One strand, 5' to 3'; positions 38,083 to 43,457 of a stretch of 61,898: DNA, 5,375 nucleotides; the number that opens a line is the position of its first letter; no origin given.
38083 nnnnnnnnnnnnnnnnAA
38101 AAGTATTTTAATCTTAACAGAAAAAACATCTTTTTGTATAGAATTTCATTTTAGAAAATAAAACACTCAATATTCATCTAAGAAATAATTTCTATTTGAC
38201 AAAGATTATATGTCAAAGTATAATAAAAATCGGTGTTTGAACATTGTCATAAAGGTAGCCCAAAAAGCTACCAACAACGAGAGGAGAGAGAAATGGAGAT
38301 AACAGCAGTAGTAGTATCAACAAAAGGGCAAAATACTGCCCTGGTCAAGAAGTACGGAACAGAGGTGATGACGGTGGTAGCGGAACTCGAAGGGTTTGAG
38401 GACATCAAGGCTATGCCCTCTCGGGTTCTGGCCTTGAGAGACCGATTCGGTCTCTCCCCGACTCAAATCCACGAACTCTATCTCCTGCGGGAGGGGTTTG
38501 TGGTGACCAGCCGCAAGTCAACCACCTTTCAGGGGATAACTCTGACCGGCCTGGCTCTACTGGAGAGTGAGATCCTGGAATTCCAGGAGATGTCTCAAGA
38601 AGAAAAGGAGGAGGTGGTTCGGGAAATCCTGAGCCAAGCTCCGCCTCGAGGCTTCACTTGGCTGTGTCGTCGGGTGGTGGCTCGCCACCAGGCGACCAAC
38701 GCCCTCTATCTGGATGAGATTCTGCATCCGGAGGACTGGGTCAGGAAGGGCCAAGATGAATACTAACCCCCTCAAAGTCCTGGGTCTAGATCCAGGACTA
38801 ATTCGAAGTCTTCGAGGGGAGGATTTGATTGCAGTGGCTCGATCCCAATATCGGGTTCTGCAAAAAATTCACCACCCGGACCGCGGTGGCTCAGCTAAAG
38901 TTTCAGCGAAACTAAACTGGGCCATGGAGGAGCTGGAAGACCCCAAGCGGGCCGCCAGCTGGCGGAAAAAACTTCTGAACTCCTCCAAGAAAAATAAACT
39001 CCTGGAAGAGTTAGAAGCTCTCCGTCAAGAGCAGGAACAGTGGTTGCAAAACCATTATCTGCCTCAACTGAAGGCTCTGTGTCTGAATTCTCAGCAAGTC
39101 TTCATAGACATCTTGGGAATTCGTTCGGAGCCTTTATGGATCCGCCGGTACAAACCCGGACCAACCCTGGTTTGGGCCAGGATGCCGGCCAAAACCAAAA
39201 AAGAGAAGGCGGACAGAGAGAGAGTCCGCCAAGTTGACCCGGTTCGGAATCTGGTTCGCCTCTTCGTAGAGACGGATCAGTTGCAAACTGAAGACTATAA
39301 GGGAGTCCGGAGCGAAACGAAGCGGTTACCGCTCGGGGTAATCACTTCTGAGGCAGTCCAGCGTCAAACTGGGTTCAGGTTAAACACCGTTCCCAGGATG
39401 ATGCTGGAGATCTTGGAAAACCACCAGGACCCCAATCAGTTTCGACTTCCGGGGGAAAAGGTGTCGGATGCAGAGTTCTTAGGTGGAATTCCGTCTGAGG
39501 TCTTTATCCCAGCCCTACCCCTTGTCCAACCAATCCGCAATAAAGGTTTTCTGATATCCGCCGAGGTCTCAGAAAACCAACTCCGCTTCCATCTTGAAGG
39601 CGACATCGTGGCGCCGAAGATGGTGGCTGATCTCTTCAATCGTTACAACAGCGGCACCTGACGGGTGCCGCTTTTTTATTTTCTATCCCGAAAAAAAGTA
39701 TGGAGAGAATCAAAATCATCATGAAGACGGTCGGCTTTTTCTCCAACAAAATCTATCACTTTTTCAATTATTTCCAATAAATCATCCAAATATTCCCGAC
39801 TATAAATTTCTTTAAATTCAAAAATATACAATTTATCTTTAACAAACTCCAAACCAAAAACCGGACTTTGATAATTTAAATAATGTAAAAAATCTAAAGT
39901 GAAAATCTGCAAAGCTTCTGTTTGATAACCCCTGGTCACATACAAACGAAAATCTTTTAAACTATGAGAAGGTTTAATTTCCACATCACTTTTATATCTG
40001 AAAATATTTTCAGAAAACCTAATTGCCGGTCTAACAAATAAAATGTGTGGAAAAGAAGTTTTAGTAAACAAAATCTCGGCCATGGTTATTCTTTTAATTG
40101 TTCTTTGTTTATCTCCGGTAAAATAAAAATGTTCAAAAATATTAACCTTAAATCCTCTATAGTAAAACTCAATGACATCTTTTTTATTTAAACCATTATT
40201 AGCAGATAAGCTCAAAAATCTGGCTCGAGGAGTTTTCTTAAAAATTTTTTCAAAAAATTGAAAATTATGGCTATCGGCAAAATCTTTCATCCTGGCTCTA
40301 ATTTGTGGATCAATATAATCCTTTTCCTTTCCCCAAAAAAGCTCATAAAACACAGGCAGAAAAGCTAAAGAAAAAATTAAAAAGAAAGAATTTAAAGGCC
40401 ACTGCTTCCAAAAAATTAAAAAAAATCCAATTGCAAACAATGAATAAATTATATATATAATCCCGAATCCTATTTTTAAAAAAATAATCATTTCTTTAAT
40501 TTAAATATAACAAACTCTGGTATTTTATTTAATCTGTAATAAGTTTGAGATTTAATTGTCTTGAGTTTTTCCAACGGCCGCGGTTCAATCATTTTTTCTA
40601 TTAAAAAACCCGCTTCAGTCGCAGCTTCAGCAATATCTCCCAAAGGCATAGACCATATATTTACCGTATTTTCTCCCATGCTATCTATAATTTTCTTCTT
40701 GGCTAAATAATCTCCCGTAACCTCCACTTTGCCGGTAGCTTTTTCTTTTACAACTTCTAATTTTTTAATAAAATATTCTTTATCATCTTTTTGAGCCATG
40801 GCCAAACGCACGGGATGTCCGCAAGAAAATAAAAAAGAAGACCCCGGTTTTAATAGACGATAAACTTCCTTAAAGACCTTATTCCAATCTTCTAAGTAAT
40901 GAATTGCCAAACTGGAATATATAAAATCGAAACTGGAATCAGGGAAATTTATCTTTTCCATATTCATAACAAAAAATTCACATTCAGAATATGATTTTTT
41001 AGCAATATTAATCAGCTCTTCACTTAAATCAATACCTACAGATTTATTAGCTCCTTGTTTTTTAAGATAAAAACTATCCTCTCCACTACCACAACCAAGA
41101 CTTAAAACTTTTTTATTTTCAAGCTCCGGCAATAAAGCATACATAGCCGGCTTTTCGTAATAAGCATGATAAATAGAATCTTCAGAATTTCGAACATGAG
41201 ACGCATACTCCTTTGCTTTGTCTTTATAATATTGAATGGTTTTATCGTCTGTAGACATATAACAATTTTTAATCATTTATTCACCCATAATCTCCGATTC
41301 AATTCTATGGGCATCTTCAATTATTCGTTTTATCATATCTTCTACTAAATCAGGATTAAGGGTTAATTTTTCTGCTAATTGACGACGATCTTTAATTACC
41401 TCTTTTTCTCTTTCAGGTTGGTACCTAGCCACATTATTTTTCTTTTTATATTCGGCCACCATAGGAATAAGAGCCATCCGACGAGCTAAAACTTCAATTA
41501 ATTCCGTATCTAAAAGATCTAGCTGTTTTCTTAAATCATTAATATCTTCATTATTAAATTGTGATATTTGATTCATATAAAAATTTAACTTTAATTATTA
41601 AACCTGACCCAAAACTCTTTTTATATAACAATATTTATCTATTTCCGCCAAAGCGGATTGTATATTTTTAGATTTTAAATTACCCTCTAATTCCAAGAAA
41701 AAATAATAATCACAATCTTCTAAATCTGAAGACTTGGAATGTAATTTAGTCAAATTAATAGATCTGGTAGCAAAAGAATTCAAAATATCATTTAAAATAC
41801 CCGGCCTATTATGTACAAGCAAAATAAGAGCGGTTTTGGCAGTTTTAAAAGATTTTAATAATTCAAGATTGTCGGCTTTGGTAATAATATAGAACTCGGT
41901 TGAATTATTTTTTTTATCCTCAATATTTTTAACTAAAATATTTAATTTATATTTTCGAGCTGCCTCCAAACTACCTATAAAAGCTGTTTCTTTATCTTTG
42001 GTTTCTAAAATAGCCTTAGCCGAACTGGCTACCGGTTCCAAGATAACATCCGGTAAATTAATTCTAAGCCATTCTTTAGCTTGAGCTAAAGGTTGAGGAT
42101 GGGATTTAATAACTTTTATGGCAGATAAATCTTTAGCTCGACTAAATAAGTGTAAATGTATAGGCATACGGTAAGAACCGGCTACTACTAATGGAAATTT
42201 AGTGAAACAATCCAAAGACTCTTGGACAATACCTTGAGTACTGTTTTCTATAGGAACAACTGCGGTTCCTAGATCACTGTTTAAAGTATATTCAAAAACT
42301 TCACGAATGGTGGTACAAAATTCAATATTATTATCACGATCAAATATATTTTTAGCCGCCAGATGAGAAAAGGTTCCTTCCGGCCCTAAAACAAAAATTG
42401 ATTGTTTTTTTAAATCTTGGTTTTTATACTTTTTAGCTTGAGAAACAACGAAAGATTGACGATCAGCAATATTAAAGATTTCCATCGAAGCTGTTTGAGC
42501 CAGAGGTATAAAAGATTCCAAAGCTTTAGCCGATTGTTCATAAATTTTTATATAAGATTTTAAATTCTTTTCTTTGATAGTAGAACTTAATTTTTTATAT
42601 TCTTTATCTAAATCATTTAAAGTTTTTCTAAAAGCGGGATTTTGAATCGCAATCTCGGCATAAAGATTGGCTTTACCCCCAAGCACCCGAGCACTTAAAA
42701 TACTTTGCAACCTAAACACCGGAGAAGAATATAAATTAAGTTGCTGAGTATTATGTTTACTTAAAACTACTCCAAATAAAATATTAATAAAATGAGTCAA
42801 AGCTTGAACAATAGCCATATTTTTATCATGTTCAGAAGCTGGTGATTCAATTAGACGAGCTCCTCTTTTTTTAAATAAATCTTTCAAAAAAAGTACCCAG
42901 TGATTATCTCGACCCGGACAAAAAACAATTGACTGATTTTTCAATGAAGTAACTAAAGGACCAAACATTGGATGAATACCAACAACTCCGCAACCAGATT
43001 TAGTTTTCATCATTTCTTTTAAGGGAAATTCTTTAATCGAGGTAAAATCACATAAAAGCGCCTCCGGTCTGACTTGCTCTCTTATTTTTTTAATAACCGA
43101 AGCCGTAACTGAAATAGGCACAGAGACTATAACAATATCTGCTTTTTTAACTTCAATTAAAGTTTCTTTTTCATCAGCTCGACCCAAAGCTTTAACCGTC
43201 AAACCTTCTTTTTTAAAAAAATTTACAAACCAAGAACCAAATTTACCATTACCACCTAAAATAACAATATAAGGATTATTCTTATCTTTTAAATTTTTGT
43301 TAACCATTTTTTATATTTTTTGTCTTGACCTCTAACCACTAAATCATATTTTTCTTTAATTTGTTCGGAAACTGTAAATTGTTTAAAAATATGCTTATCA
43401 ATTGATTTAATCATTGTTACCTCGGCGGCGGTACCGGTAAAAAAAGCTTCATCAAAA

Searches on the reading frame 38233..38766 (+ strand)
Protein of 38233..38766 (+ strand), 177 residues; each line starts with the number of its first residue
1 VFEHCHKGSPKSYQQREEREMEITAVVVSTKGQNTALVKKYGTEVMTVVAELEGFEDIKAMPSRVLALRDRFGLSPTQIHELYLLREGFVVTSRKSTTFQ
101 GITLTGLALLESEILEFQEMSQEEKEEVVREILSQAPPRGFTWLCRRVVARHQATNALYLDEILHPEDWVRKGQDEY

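Call 39: search_protein_families(library=pfam, proteins=[window:38233-38766:+], max_evalue=1)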
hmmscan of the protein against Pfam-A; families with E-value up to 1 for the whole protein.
window:38233-38766:+ (177 aa): 2 families
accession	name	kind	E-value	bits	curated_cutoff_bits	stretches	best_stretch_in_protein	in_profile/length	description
PF15640.11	Tox-MPTase4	-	0.038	14.3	25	1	130-177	44-91/132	Metallopeptidase toxin 4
PF06945.18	DUF1289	-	0.26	11.6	27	1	112-132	23-43/47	Protein of unknown function (DUF1289)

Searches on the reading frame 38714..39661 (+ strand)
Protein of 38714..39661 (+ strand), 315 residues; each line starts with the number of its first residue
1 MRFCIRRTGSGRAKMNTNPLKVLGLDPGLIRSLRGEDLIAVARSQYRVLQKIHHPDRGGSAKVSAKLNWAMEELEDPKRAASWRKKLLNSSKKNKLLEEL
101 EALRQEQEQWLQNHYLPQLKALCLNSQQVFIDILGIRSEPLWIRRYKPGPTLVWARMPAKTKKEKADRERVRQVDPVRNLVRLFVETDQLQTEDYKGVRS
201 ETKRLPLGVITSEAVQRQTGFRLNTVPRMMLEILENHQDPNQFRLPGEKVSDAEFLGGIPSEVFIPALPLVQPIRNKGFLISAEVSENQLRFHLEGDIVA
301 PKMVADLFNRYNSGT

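Call 16: search_protein_families(library=pfam, proteins=[window:38714-39661:+], max_evalue=0.001)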
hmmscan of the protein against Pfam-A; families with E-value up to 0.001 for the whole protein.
window:38714-39661:+ (315 aa): 0 families

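Call 39: search_protein_families(library=pfam, proteins=[window:38714-39661:+], max_evalue=1)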
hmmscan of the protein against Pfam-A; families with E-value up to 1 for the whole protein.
window:38714-39661:+ (315 aa): 2 families
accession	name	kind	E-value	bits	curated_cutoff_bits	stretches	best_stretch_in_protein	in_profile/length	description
PF00226.36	DnaJ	-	0.093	13.3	27.8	1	43-80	18-59/63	DnaJ domain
PF20227.3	DUF6586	-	0.26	12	27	1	66-113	46-95/153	Family of unknown function (DUF6586)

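Call 65: find_homologous_proteins(query=window:38714-39661:+, max_evalue=0.001)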
Query window:38714-39661:+ (315 aa): 2 proteins with E <= 0.001 among 2154 candidates.
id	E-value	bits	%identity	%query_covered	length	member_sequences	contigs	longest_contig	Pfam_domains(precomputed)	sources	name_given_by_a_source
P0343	2.9e-180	616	100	88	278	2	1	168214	-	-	-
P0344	1.8e-113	397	61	95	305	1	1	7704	-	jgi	-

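Call 66: find_encoding_contigs(protein=P0344, flank=5000, max_places=2)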
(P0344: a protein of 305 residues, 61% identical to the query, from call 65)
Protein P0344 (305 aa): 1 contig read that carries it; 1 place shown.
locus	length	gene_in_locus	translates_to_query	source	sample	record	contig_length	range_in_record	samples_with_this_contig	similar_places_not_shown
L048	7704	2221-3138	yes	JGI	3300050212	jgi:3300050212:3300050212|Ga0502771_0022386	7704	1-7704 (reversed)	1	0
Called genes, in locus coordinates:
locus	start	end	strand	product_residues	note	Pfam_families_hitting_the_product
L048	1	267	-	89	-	?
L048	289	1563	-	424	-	-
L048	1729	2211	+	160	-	-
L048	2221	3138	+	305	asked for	-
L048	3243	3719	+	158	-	-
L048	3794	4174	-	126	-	PF08818:DUF1801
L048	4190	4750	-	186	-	-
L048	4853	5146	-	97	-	PF18910:DUF5665 (weak)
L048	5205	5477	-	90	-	PF01541:GIY-YIG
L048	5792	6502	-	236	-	PF02463:SMC_N (weak), PF00005:ABC_tran, PF13304:AAA_21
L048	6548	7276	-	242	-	PF01555:N6_N4_Mtase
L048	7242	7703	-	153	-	?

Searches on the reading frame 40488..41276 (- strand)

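Call 39: search_protein_families(library=pfam, proteins=[window:40488-41276:-], max_evalue=1)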
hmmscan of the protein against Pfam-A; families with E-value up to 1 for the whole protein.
window:40488-41276:- (262 aa): 22 families
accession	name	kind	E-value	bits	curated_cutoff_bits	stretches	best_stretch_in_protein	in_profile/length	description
PF08241.18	Methyltransf_11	-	1.7e-24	86.7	21.2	1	58-150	1-95/95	Methyltransferase domain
PF13649.12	Methyltransf_25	-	1.5e-22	80.6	27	1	57-145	1-96/97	Methyltransferase domain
PF13847.12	Methyltransf_31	-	3.2e-19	69.5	27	1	53-174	3-130/145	Methyltransferase domain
PF13489.12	Methyltransf_23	-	2.5e-16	60.3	27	1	47-151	16-117/164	Methyltransferase domain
PF08242.18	Methyltransf_12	-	7.6e-15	55.9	30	1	58-146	1-96/98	Methyltransferase domain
PF01209.24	Ubie_methyltran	-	1.2e-12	48.2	20.1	1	45-149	39-150/233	ubiE/COQ5 methyltransferase family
PF03141.22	Methyltransf_29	-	1.7e-06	27.3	23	1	54-179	118-243/506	Putative S-adenosyl-L-methionine-dependent methyltransferase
PF07021.18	MetW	-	2.2e-05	24.6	21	1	55-142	15-102/193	Methionine biosynthesis protein MetW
PF03848.20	TehB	-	3.1e-05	23.9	20.4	1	53-130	30-110/193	Tellurite resistance protein TehB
PF01555.25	N6_N4_Mtase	-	3.7e-05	24.2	26.7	1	126-184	27-87/221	DNA methylase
PF03291.22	mRNA_G-N7_MeTrfase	-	7.6e-05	22.4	26.6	1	51-100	59-108/315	mRNA (guanine-N(7))-methyltransferase domain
PF02353.26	CMAS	-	0.00016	21.6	27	1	15-171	22-186/273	Mycolic acid cyclopropane synthetase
PF08003.17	Methyltransf_9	-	0.00063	19.2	23.8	1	49-88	111-150/315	Protein of unknown function (DUF1698)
PF06325.19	PrmA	-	0.0009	19.3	22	1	53-151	161-259/296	Ribosomal protein L11 methyltransferase (PrmA)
PF05724.17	TPMT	-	0.0012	19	26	1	51-91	35-74/218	Thiopurine S-methyltransferase (TPMT)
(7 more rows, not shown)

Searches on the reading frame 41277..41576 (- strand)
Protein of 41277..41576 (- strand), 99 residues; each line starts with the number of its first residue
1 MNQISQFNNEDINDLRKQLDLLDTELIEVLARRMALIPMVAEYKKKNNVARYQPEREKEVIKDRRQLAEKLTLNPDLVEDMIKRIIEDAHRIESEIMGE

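Call 39: search_protein_families(library=pfam, proteins=[window:41277-41576:-], max_evalue=1)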
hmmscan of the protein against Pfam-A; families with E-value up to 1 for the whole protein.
window:41277-41576:- (99 aa): 3 families
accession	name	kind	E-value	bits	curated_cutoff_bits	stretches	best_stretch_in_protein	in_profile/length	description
PF01817.26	CM_2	-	9.1e-21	74.3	27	1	15-93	1-79/80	Chorismate mutase type II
PF07994.18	NAD_binding_5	-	0.15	11.9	25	1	9-71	86-150/321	Myo-inositol-1-phosphate synthase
PF12397.13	U3snoRNP10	-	0.18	12.6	34.4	0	66-90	31-55/116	U3 small nucleolar RNA-associated protein 10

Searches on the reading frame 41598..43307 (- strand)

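Call 38: search_protein_families(library=pfam, proteins=[window:41598-43307:-], max_evalue=0.00001)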
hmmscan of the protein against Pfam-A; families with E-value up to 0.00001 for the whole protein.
window:41598-43307:- (569 aa): 4 families
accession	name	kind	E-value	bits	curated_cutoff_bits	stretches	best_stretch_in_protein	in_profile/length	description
PF00800.23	PDT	-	2.7e-50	171.1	25.2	1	304-479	1-180/181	Prephenate dehydratase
PF02153.23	PDH_N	-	7.8e-23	81.1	26.5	1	40-153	29-153/154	Prephenate dehydrogenase, nucleotide-binding domain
PF20463.3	PDH_C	-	2.4e-11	44.3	22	1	157-255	2-99/102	Prephenate dehydrogenase, dimerization domain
PF01842.31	ACT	-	9.3e-07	29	27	1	493-554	2-62/66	ACT domain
